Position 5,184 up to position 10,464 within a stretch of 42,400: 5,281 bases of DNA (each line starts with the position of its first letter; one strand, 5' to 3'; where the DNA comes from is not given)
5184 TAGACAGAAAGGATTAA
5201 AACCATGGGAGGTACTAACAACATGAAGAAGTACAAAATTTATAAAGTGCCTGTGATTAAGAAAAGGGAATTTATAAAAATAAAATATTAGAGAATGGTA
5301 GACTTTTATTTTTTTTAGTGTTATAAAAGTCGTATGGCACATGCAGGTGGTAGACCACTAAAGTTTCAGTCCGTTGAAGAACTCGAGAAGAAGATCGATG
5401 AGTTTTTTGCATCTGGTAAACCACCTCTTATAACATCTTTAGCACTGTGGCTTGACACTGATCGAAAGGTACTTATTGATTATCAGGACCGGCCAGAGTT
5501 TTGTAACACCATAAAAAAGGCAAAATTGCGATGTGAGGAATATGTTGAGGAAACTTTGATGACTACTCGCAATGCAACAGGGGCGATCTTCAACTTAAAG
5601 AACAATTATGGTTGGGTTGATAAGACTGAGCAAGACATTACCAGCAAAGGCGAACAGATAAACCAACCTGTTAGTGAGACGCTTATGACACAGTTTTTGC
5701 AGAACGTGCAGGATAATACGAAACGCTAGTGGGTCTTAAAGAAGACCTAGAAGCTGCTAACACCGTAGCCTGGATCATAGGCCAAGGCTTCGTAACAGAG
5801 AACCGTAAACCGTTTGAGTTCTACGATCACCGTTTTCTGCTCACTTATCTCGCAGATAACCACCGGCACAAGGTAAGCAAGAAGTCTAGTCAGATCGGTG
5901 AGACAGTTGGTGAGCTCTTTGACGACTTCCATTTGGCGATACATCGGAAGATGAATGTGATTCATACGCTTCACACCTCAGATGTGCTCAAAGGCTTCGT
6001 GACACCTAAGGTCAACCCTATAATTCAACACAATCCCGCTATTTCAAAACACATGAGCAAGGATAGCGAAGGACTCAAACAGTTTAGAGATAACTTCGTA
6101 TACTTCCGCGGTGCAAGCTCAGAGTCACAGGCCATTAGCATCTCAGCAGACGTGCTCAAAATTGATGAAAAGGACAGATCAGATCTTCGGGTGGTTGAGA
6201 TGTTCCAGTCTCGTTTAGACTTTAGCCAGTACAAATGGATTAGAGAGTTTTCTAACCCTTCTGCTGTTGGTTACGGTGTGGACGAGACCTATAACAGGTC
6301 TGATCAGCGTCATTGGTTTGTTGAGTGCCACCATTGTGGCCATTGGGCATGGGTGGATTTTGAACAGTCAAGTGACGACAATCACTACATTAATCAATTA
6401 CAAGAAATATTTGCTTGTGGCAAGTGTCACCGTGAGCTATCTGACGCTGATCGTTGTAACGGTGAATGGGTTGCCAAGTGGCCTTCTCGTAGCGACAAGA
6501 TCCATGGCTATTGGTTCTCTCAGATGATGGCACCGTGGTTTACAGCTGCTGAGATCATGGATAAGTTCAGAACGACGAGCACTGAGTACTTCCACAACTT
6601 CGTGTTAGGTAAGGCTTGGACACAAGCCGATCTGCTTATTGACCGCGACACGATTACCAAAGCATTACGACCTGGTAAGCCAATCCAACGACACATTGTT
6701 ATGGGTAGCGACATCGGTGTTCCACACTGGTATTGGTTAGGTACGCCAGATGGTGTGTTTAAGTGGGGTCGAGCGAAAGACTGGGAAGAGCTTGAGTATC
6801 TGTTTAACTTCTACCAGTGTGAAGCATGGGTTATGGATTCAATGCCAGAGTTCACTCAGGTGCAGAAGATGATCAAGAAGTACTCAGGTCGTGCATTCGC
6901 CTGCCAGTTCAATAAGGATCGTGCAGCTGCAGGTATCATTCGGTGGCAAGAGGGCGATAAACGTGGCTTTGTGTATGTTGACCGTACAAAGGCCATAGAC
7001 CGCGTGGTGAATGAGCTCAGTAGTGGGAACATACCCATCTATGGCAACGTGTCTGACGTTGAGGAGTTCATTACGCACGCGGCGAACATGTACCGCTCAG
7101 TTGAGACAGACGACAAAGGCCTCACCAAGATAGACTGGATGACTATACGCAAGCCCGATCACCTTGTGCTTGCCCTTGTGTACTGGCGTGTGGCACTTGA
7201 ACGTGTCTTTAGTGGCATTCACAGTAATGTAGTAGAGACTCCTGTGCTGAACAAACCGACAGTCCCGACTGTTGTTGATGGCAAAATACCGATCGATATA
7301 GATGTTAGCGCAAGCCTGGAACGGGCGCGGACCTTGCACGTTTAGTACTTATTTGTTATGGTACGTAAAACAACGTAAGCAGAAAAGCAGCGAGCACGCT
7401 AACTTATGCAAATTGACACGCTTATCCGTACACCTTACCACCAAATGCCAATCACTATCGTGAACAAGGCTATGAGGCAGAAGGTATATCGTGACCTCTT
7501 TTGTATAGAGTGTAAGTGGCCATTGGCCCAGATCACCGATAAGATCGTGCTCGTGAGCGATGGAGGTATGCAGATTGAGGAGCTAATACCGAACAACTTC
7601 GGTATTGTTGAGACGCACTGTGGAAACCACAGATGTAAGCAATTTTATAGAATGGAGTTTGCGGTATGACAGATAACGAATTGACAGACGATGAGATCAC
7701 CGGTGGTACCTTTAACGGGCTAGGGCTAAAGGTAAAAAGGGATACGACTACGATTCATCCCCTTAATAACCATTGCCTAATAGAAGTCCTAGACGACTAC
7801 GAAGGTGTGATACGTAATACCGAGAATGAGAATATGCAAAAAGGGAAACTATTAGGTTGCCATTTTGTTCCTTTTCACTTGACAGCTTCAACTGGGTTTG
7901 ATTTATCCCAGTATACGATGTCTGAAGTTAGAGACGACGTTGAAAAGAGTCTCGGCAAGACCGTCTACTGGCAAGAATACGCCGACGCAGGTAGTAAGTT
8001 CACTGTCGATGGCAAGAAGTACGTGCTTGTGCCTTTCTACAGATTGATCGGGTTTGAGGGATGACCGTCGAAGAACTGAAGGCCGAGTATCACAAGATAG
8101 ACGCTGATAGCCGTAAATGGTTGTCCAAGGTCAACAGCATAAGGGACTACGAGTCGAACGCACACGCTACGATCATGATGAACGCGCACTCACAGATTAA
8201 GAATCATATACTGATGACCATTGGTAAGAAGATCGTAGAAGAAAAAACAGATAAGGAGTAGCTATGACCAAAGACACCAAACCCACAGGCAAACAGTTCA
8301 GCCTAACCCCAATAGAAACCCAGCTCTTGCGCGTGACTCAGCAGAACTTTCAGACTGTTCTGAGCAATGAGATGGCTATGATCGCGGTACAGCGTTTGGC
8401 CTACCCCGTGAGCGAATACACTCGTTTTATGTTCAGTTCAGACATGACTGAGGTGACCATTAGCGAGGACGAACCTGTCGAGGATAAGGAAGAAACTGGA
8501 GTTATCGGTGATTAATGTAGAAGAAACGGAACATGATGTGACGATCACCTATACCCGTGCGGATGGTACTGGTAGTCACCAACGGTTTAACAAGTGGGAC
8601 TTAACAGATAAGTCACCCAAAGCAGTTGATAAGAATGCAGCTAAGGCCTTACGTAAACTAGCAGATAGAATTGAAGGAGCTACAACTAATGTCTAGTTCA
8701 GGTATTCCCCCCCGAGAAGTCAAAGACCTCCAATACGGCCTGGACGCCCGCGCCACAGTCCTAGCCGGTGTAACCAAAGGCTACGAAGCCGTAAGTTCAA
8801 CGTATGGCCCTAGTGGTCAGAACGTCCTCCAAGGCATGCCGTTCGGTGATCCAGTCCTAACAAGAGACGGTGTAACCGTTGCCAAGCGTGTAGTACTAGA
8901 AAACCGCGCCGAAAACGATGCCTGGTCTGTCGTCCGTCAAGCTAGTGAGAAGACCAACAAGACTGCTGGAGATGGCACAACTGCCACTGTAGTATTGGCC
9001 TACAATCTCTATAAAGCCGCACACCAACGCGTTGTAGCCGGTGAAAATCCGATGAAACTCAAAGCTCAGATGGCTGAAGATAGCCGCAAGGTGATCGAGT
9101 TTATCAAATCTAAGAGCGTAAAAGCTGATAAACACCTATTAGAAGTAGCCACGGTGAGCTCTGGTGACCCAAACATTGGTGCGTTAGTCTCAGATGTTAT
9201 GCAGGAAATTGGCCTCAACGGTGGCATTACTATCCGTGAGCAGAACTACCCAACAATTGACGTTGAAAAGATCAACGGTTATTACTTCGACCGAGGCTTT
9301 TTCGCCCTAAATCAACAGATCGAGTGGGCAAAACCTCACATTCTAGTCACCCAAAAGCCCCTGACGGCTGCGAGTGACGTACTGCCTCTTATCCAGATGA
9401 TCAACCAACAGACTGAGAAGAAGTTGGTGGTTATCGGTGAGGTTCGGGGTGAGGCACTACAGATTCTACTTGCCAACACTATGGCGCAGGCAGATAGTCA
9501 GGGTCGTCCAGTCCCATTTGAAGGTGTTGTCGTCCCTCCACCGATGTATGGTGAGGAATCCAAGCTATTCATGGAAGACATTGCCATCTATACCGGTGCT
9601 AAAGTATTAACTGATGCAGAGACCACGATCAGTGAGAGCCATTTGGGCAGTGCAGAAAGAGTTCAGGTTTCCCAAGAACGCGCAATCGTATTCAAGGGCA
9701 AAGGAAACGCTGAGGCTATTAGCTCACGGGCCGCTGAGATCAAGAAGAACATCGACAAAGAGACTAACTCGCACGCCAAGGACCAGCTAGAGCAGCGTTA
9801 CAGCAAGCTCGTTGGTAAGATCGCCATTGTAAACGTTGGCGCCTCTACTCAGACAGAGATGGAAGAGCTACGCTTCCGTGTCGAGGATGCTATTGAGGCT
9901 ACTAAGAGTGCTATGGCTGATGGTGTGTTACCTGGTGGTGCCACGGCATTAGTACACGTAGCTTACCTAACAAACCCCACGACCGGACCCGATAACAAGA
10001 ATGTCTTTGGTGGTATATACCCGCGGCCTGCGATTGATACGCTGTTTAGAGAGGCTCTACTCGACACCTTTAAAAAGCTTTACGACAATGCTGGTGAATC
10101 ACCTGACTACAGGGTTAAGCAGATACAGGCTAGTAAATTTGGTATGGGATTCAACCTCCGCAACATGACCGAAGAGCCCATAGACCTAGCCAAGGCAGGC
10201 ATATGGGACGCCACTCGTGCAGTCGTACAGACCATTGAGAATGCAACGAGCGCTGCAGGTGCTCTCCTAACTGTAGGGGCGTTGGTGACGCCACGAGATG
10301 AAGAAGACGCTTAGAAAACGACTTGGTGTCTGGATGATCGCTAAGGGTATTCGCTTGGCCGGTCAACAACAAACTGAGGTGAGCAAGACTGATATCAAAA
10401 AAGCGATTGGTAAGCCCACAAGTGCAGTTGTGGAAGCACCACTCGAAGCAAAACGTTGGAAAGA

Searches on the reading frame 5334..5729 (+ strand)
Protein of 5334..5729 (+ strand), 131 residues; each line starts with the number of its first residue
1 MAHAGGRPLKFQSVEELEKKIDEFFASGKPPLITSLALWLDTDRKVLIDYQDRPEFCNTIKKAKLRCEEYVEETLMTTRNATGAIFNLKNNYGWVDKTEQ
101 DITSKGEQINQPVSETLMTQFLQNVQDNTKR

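Call 73: search_protein_families(library=pfam, proteins=[window:5334-5729:+], max_evalue=0.01)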
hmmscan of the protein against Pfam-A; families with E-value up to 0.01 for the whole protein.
window:5334-5729:+ (131 aa): 1 family
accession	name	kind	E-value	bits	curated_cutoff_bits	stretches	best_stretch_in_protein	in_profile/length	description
PF16677.11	GP3_package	-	1.6e-16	60.8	29.4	1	6-99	1-104/105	DNA-packaging protein gp3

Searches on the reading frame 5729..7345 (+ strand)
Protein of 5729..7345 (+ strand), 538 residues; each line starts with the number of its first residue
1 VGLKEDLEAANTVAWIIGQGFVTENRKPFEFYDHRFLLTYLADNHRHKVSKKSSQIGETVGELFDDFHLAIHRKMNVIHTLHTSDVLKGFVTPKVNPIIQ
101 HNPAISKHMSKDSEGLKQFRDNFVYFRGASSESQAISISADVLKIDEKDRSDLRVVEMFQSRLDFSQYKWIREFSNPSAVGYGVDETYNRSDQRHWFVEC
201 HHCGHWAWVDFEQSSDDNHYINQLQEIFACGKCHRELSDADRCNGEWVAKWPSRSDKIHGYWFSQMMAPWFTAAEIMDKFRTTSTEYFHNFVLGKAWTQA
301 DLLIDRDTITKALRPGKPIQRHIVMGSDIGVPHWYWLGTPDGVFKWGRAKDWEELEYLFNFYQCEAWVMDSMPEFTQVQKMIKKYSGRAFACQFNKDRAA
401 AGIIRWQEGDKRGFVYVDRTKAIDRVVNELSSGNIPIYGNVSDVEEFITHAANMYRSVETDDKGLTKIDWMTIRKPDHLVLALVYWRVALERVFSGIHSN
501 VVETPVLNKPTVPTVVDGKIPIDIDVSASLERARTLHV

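Call 10: search_protein_families(library=pfam, proteins=[window:5729-7345:+], max_evalue=0.001)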
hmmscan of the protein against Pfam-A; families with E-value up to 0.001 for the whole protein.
window:5729-7345:+ (538 aa): 1 family
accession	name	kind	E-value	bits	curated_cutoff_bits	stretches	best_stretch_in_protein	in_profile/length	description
PF05876.18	GpA_ATPase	-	2.5e-20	73.6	25.6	1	49-244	31-240/247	Phage terminase large subunit gpA, ATPase domain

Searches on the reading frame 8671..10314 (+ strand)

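Call 10: search_protein_families(library=pfam, proteins=[window:8671-10314:+], max_evalue=0.001)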
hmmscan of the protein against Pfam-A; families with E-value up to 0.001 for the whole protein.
window:8671-10314:+ (547 aa): 1 family
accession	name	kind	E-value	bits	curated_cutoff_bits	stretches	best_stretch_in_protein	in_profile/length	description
PF00118.29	Cpn60_TCP1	-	2e-46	159.2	34.3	1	39-539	3-486/490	TCP-1/cpn60 chaperonin family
